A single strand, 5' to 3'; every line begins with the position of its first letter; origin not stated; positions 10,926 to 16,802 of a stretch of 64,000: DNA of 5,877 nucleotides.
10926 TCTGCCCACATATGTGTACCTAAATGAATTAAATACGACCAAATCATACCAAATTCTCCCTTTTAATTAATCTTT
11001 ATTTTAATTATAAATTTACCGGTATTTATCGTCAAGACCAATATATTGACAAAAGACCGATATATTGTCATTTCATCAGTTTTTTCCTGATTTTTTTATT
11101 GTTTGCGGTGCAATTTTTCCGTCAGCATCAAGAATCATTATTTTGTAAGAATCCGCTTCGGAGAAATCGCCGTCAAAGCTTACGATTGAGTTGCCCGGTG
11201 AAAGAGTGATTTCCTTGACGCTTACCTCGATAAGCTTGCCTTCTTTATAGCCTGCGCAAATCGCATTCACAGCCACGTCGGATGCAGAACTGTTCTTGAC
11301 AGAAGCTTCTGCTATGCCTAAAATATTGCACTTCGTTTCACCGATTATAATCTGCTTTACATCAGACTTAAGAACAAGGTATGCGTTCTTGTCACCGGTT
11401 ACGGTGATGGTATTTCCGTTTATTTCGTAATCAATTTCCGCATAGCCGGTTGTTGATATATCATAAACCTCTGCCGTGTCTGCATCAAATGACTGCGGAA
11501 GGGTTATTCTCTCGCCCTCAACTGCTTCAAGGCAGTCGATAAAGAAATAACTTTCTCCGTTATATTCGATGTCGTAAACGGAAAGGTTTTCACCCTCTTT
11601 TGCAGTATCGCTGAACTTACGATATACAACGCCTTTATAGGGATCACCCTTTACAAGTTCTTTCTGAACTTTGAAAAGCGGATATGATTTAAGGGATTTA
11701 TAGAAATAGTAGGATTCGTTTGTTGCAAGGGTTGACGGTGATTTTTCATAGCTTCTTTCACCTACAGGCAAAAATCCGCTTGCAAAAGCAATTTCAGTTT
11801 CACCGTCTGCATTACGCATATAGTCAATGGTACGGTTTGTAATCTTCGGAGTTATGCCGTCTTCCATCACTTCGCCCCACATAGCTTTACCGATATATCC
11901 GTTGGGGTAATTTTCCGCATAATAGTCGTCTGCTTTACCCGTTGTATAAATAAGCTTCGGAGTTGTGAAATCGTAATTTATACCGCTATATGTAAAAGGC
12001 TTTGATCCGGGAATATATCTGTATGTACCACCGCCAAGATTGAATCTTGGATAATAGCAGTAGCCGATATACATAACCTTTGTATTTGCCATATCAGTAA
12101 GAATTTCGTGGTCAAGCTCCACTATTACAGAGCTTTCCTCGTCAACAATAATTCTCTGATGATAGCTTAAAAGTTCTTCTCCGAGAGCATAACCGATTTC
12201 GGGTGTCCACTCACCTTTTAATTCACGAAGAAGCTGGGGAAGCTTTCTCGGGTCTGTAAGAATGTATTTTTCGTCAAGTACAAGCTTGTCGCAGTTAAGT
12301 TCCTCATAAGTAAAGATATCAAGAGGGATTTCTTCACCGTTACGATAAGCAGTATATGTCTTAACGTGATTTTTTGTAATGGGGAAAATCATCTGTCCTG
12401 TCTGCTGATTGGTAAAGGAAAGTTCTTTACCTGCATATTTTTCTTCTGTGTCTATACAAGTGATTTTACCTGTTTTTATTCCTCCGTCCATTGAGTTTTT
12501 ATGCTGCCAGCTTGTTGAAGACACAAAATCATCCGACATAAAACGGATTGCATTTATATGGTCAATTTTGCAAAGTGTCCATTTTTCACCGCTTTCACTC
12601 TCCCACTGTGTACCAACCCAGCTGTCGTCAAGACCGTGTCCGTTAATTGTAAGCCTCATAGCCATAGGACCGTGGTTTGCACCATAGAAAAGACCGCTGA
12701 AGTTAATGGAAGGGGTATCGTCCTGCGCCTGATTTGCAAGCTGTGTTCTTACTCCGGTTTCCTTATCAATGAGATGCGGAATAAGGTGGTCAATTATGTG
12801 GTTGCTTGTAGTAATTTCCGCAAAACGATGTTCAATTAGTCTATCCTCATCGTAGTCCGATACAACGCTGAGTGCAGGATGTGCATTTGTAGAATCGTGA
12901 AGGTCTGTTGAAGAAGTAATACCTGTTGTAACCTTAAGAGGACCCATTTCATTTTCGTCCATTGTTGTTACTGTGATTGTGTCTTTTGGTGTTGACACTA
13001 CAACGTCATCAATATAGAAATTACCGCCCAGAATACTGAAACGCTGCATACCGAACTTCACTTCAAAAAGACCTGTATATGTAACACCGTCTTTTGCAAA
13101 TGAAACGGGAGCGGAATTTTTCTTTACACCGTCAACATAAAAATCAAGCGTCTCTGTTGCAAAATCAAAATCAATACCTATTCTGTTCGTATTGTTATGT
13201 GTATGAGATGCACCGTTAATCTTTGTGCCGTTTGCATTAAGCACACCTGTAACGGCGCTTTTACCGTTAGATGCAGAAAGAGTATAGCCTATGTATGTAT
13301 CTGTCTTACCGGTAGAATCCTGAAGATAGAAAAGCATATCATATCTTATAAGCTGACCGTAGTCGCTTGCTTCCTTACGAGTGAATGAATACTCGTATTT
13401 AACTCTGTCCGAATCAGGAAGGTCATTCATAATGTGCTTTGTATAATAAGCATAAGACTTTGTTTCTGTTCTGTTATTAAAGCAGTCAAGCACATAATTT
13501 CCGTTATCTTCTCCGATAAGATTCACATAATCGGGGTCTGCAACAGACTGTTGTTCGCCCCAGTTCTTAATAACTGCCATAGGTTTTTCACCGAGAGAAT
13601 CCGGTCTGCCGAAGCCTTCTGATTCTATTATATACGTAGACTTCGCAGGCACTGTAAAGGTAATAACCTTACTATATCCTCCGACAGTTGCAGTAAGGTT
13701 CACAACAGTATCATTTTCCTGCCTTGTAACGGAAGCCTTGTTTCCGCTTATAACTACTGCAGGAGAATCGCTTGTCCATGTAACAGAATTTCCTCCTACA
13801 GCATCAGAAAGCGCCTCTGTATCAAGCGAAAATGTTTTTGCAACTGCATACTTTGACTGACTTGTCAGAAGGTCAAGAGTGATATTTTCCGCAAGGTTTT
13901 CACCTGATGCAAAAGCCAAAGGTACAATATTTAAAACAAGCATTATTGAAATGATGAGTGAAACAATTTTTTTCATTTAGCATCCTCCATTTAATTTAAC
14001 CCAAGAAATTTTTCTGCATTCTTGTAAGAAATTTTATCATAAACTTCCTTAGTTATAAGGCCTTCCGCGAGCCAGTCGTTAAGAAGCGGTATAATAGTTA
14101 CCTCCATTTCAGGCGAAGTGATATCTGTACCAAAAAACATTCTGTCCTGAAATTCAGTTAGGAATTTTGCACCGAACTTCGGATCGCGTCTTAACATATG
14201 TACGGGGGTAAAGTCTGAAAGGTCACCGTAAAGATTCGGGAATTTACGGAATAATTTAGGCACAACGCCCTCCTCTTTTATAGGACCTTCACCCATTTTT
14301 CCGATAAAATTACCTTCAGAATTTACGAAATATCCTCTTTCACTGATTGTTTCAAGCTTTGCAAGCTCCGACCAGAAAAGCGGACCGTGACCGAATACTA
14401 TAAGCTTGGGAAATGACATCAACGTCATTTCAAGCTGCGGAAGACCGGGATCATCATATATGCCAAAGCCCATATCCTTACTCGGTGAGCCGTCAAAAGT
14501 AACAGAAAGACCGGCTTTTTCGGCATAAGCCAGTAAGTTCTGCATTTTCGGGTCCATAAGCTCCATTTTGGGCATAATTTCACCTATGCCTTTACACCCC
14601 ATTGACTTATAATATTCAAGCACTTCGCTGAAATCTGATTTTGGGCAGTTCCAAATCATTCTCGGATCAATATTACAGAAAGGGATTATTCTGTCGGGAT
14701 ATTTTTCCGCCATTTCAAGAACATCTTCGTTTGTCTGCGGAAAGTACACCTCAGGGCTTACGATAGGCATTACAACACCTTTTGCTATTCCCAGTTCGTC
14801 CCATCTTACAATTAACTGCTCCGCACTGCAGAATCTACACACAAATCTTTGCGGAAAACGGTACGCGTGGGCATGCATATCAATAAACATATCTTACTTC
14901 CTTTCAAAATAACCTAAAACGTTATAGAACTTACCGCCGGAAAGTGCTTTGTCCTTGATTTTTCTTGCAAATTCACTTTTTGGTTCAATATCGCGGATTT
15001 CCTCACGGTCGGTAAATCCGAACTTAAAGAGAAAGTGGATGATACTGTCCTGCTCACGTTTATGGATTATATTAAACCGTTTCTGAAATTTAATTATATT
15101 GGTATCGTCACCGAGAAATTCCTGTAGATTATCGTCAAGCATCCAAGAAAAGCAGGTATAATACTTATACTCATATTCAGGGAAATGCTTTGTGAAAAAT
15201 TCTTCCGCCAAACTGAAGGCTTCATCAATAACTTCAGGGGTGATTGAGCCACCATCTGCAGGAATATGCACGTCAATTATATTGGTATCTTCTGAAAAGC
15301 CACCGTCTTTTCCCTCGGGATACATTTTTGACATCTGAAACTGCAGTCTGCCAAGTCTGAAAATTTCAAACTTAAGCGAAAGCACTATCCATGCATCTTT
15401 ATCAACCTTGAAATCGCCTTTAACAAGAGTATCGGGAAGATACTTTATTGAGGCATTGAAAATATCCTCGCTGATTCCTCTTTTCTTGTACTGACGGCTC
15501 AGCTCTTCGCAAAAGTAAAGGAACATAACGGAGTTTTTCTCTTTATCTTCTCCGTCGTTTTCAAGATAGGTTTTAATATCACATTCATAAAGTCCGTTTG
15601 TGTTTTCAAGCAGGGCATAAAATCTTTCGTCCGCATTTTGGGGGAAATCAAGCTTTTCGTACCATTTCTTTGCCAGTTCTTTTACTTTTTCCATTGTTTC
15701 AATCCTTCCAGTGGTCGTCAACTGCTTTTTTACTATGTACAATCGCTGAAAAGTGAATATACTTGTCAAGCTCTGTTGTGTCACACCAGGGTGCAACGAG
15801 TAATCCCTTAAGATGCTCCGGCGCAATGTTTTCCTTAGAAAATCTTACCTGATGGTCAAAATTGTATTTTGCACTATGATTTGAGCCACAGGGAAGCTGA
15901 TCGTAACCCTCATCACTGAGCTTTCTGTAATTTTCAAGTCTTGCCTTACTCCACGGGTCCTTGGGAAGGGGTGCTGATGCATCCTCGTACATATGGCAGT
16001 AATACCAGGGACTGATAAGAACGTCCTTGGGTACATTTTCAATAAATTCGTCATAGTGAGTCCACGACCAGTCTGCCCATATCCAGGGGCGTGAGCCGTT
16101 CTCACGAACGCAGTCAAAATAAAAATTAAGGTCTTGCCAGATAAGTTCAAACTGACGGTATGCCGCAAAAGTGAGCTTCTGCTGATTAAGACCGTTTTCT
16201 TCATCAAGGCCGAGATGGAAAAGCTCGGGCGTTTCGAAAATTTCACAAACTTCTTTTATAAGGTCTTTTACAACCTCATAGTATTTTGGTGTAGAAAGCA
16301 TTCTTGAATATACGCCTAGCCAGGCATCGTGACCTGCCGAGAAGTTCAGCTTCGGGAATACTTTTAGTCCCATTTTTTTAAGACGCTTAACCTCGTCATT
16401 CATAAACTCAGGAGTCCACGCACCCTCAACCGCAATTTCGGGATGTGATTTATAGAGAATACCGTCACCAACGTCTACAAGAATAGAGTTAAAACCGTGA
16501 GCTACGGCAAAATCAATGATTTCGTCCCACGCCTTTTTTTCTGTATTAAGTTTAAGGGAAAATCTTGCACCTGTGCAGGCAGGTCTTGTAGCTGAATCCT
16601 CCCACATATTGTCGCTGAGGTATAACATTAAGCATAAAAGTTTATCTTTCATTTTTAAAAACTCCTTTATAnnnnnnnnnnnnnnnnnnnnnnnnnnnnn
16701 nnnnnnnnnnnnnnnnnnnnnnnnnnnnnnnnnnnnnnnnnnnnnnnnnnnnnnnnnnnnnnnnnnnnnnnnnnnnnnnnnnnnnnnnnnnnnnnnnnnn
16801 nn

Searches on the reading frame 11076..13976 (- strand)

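Call 23: search_protein_families(library=pfam, proteins=[window:11076-13976:-], max_evalue=0.001)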
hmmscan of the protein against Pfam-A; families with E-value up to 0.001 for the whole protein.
window:11076-13976:- (966 aa): 1 family
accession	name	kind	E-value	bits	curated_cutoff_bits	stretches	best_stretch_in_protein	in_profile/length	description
PF20578.4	aBig_2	-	1.4e-05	25.2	27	1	31-109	7-84/89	Atrophied bacterial Ig domain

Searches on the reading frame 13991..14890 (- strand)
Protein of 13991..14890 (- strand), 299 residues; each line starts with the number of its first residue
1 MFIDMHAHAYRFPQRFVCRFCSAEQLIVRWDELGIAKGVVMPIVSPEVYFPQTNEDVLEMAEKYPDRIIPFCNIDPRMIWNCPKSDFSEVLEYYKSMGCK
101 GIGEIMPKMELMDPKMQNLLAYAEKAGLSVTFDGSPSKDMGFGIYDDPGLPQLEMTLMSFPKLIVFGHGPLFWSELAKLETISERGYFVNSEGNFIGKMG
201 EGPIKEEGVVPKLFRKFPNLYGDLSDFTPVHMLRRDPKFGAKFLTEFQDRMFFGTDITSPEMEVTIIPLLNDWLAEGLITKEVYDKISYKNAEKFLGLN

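Call 23: search_protein_families(library=pfam, proteins=[window:13991-14890:-], max_evalue=0.001)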
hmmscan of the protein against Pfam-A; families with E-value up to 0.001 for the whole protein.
window:13991-14890:- (299 aa): 3 families
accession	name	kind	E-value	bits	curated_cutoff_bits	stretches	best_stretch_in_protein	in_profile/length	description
PF04909.20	Amidohydro_2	-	1.7e-06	28.4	26.4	1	3-298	1-289/289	Amidohydrolase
PF20612.3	SHOCT_2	-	3.4e-05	24.3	24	1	269-295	18-44/53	SHOCT domain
PF01026.27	TatD_DNase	-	0.00022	21.2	27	1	3-105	1-92/253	TatD related DNase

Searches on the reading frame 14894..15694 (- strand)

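Call 23: search_protein_families(library=pfam, proteins=[window:14894-15694:-], max_evalue=0.001)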
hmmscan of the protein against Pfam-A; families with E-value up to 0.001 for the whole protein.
window:14894-15694:- (266 aa): 1 family
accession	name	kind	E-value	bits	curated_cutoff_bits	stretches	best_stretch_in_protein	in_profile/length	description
PF18164.7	GNAT_C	-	2.4e-36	125.2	22.8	1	111-263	1-142/142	GNAT-like C-terminal domain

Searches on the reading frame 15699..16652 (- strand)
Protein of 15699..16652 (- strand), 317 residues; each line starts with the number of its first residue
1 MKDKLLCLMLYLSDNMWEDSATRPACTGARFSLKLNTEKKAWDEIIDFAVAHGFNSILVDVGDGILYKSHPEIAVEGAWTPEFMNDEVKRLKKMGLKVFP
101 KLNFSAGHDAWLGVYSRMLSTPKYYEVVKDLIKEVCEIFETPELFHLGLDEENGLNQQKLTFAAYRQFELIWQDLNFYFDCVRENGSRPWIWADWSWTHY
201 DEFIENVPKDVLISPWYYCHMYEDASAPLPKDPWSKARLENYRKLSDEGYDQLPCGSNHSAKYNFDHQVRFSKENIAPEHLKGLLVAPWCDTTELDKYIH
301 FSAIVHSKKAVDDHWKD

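Call 5: search_protein_families(library=pfam, proteins=[window:15699-16652:-], max_evalue=1)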
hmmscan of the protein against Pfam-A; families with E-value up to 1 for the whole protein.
window:15699-16652:- (317 aa): 2 families
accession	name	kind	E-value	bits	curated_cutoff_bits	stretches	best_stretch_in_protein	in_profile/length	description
PF00728.28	Glyco_hydro_20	-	0.00033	20.6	22.3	1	120-218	140-241/348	Glycosyl hydrolase family 20, catalytic domain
PF07065.19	D123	-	0.026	14.1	24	1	86-112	78-105/300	D123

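Call 6: search_protein_families(library=ncbifam, proteins=[window:15699-16652:-], max_evalue=1)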
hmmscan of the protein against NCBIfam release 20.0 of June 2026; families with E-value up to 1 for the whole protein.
window:15699-16652:- (317 aa): 0 families

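Call 47: predict_structure(alignment_id=A4)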
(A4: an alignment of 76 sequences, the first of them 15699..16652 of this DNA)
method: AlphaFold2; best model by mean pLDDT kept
length: 317 residues; sequences in the alignment: 76
mean_pLDDT: 95.7   pTM: 0.94
mean pLDDT of the five models: 95.7, 95.4, 95.2, 95.0, 94.8
residues with pLDDT >= 90: 287; 70-90: 27; 50-70: 3; < 50: 0
segments of 3 or more residues with pLDDT < 50: none
pLDDT, mean of each block of 10 residues (from residue 1): 88 94 89 97 99 98 98 98 99 99 95 95 98 99 96 88 91 97 99 95 98 96 93 94 98 96 94 98 97 98 98 88
secondary structure, 60 per line:
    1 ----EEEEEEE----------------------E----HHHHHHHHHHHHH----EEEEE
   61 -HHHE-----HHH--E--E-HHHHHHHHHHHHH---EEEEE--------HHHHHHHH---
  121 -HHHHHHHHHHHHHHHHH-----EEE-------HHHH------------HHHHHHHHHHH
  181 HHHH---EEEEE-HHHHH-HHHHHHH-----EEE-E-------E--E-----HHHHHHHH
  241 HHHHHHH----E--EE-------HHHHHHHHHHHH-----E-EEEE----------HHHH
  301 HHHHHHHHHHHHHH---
elements in order: E5-11 H39-51 E56-60 H81-93 E97-101 H110-117 H122-138 E144-146 H154-157 H170-184 E188-192 H194-198 H200-206 E212-214 H233-247 H264-275 E283-286 H297-314
